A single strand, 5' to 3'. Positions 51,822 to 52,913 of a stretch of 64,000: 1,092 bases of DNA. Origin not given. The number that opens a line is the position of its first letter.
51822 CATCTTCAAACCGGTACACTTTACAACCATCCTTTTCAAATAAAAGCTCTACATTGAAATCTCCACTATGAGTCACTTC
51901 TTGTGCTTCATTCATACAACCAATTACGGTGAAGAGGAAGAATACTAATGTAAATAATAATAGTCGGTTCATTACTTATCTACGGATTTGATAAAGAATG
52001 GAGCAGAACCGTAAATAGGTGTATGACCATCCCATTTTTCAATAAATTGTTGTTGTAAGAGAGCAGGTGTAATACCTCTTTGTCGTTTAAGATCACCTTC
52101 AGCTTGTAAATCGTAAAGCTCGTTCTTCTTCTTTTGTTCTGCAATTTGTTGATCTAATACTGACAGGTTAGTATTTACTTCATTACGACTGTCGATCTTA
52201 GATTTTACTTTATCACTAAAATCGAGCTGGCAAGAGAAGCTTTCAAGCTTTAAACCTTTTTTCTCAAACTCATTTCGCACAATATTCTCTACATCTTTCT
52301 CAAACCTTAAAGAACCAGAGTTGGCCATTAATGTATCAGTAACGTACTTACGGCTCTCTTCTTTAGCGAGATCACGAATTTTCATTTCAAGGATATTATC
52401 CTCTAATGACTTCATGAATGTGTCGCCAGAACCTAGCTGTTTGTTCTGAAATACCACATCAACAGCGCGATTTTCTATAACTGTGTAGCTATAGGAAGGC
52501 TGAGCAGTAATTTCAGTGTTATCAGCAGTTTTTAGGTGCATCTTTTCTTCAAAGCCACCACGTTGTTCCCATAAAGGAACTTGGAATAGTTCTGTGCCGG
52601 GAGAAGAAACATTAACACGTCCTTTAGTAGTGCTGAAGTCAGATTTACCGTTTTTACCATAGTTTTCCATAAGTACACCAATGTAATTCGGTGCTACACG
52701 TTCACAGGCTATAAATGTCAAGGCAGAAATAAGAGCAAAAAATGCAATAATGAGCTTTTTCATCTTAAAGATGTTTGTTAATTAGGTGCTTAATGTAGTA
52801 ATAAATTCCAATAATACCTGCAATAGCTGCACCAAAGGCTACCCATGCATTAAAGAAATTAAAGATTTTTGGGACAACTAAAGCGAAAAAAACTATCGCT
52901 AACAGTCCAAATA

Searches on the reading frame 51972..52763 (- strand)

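Call 106: search_protein_families(library=pfam, proteins=[window:51972-52763:-], max_evalue=0.001)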
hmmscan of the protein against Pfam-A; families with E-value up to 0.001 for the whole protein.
window:51972-52763:- (263 aa): 1 family
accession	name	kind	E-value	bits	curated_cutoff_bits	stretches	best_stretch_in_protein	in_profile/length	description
PF01145.31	Band_7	-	1.1e-07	32.6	23.6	1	23-212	3-174/176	SPFH domain / Band 7 family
